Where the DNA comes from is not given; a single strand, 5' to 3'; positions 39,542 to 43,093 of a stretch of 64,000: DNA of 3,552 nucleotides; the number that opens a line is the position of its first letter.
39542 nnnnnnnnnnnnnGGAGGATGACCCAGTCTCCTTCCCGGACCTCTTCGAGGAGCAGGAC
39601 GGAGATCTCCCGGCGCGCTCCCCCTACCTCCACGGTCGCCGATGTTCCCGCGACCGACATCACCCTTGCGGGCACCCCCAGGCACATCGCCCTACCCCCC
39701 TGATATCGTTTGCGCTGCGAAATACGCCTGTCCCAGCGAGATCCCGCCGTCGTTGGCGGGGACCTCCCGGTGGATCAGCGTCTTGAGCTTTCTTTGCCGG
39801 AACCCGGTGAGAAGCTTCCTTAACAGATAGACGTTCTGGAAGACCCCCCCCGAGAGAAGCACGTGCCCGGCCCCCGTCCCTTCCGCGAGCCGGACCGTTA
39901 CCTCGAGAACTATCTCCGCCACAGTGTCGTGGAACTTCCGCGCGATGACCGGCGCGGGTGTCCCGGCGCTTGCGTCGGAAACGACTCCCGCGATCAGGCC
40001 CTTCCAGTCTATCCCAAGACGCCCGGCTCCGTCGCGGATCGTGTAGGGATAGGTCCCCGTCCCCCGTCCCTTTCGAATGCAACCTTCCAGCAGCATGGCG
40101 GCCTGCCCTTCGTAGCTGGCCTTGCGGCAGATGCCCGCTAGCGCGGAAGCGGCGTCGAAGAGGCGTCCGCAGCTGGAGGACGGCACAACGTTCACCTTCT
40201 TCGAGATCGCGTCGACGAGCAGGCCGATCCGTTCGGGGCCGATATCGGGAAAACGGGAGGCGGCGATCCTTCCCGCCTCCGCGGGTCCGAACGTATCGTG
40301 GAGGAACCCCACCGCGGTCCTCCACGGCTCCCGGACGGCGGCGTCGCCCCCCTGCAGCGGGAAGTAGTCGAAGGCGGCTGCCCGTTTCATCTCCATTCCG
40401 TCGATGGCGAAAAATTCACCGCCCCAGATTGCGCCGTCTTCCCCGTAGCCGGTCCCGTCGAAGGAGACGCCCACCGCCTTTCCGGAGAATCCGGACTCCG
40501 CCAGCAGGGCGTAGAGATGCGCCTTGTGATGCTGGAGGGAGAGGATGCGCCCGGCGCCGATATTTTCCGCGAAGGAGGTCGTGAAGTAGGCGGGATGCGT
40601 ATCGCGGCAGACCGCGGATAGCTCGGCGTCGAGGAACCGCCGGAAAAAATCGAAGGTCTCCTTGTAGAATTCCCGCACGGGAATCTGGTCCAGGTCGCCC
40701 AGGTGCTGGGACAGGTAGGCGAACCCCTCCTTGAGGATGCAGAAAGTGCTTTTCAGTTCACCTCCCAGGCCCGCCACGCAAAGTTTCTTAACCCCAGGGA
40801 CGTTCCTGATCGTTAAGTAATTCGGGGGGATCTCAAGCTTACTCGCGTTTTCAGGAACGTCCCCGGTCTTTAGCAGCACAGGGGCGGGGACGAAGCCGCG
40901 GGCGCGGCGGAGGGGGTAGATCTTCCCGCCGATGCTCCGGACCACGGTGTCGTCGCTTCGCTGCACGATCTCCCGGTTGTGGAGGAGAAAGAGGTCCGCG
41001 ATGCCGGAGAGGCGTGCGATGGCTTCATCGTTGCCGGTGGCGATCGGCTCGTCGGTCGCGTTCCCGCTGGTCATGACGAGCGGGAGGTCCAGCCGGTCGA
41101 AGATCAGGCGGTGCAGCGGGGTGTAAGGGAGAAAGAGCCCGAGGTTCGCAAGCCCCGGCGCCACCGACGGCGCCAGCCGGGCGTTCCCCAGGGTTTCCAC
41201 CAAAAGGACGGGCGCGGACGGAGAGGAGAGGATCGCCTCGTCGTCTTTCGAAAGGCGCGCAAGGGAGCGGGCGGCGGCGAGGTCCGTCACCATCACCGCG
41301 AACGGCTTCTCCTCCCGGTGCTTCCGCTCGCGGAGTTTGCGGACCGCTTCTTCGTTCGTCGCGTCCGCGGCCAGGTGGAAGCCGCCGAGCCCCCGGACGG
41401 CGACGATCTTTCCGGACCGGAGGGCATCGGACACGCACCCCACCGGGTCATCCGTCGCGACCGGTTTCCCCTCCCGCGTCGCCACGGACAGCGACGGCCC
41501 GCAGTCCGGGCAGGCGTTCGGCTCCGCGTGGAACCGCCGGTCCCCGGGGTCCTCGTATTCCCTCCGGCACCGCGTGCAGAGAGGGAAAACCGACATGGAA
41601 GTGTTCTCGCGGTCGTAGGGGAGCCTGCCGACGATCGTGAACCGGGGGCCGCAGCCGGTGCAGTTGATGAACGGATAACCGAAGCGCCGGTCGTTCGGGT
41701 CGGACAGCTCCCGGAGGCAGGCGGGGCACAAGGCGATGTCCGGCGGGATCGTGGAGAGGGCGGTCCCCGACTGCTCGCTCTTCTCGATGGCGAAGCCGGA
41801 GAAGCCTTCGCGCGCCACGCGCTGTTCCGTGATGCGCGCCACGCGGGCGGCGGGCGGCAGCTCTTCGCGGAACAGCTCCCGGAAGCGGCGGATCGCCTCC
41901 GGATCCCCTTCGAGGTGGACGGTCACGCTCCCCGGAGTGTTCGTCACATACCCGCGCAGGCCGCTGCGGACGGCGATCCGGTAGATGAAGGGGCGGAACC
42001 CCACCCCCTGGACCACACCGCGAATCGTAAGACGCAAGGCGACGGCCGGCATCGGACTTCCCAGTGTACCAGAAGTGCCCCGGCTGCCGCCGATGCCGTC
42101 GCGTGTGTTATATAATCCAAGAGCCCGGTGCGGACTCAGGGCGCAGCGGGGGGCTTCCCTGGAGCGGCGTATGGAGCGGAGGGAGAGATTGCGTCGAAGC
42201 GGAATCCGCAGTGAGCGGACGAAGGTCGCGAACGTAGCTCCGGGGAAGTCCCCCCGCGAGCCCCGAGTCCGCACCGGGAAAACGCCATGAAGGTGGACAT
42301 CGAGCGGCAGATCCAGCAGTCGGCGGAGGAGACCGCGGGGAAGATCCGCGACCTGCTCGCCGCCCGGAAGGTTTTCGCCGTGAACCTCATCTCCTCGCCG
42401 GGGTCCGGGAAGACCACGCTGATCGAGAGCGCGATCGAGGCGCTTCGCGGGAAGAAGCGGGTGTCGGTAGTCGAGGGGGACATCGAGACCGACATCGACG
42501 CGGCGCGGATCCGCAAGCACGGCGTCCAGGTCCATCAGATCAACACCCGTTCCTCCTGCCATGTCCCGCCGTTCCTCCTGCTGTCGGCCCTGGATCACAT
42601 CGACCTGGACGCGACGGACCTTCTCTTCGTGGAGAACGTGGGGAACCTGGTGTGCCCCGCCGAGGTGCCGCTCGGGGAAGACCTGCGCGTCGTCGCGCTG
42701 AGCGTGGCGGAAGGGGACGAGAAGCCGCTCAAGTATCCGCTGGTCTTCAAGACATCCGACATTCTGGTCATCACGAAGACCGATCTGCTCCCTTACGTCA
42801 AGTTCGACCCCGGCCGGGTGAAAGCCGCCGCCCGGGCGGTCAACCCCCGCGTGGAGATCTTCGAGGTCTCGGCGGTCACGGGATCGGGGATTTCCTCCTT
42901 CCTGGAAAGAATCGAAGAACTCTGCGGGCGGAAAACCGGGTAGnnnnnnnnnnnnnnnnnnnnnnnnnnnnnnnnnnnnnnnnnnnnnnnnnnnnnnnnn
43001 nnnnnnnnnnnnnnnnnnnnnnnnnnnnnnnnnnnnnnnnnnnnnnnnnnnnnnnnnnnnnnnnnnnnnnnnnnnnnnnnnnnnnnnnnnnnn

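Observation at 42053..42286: Structured roughly 160-nt leader between hypF and hypB: 36-nt long-range inverted repeat enclosing repeated GAGCGGA motifs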

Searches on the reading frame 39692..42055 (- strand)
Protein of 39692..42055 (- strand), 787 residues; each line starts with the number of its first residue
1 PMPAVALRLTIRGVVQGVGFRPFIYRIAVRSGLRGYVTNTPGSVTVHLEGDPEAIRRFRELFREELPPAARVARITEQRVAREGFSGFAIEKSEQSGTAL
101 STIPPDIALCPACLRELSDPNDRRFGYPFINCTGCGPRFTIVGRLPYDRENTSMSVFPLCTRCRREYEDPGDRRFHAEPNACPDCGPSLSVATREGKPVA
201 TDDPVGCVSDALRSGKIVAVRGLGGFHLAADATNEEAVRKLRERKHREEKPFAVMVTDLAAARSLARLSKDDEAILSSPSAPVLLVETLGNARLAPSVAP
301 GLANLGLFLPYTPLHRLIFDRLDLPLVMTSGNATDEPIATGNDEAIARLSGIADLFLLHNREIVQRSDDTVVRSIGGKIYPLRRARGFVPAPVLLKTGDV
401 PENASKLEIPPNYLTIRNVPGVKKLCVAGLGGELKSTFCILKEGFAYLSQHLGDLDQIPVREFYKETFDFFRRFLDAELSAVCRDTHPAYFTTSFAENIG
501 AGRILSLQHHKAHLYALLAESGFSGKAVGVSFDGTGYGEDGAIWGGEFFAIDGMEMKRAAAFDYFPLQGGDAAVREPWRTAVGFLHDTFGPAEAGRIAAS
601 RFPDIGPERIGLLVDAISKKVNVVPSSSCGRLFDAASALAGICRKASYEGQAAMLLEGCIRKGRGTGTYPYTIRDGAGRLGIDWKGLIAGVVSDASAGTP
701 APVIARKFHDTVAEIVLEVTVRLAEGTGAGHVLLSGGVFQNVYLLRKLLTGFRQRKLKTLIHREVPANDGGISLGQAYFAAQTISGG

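Call 13: search_protein_families(library=pfam, proteins=[window:39692-42055:-])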
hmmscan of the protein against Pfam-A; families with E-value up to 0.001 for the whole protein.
window:39692-42055:- (787 aa): 5 families
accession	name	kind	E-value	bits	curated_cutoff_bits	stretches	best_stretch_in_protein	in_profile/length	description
PF22521.2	HypF_C_2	-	4.6e-79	266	27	1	529-776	1-241/241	Carbamoyltransferase, Kae1-like Domain, second subdomain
PF01300.24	Sua5_yciO_yrdC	-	1.3e-43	149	25.1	1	211-384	2-177/178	Telomere recombination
PF07503.17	zf-HYPF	-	5.3e-33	113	23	2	109-142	1-34/34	HypF finger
PF17788.7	HypF_C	-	2.9e-26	92.5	23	1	426-520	5-99/99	HypF Kae1-like domain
PF00708.24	Acylphosphatase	-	5e-19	68.8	22.5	1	8-90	2-85/85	Acylphosphatase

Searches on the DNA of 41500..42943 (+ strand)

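Call 6: search_rna_families(source=window, start=41500, end=42900, threshold=evalue, max_evalue=10, show_alignments=3)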
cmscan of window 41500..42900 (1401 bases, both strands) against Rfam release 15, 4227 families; matches with E-value up to 10: 7.
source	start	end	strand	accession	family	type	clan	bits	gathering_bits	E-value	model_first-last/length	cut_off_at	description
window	42103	42286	+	RF04119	MIR1858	Gene; miRNA;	-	26.4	137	0.068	1-197/197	no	MIR1858 microRNA precursor family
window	42128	42274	-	RF04159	MIR1437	Gene; miRNA;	-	24.3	168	0.17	1-192/192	no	MIR1437 microRNA precursor family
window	42123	42280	-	RF04119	MIR1858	Gene; miRNA;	-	23.9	137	0.24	1-197/197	no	MIR1858 microRNA precursor family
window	42665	42705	-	RF01336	CRISPR-DR23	Gene; CRISPR;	-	16.7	45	6.3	1-36/36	no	CRISPR RNA direct repeat element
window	42124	42150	+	RF03228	mir-1471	Gene; miRNA;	-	16.6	82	7.5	15-41/57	no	mir-1471 microRNA precursor family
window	42043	42092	+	RF00024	Telomerase-vert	Gene;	CL00004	13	70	1.2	248-288/443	no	Vertebrate telomerase RNA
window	41979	42010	+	RF01151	snoU82P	Gene; snRNA; snoRNA; CD-box;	-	10.9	42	8.9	1-55/55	no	Small nucleolar RNA U82P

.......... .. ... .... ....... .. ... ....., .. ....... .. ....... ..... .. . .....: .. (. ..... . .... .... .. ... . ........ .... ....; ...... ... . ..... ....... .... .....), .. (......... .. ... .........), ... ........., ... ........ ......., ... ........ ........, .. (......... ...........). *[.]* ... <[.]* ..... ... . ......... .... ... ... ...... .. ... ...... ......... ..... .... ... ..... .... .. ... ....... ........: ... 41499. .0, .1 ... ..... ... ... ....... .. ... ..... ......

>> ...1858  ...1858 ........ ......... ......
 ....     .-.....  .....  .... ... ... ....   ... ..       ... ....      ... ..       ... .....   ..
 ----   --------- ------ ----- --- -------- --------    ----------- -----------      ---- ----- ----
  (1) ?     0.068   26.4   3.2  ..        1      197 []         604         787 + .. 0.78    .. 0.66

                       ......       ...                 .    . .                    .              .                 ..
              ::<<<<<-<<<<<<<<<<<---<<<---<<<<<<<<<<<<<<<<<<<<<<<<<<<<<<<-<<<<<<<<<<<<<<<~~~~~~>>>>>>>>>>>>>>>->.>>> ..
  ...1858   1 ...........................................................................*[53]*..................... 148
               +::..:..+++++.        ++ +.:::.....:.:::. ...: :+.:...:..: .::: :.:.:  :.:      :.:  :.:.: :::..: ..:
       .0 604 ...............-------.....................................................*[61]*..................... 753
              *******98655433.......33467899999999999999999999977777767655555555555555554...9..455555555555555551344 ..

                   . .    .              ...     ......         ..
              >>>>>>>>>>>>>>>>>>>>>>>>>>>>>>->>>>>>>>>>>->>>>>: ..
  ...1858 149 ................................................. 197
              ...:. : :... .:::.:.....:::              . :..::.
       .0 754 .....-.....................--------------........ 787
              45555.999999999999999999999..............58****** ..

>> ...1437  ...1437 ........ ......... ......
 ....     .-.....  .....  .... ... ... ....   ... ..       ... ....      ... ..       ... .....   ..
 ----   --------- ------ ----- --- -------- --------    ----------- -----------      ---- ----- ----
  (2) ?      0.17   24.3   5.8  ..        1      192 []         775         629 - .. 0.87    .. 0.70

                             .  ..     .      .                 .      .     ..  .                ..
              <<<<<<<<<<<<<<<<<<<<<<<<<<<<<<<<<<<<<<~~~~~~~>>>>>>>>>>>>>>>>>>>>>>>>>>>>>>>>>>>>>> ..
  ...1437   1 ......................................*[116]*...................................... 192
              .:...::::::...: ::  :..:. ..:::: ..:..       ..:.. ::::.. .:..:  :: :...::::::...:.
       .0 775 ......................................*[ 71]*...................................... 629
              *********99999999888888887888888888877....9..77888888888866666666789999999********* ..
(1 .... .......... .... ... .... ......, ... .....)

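Call 43: search_dna_similar(query=window:42118-42286:+, collection=plasmids, mode=distant, max_evalue=0.01)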
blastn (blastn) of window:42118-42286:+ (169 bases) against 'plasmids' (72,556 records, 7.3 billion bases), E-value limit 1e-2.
No match.

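Call 44: search_dna_similar(query=window:42118-42286:+, collection=phages, mode=distant, max_evalue=0.01)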
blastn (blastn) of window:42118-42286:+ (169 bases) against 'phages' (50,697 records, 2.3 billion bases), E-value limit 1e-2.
No match.

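Call 46: search_rna_families(sources=[L088, L089, L102, L106, L100, L090, L083, L086], threshold=evalue, max_evalue=1)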
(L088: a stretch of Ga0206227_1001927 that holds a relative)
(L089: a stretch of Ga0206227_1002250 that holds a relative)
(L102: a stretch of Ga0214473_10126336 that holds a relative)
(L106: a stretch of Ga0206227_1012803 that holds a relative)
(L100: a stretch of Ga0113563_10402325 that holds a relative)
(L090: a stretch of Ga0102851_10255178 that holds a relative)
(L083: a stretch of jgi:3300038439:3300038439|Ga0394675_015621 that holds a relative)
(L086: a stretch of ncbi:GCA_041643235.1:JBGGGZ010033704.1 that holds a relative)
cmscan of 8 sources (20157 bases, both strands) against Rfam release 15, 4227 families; matches with E-value up to 1: 2.
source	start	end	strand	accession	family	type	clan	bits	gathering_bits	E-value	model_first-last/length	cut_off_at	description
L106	1191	1262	+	RF00005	tRNA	Gene; tRNA;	CL00001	70.2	29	8.6e-14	1-71/71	no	tRNA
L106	1191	1263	-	RF04354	Plastid-ycf2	Cis-reg;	-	24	65.7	0.5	1-75/75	no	Plastid-ycf2 5UTR RNA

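Call 82: search_dna_similar(query=window:42118-42286:+, collection=ecoli_genomes, mode=distant, max_evalue=0.01, max_rows=5)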
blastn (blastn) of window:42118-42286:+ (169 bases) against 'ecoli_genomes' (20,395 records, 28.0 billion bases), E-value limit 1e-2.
No match.
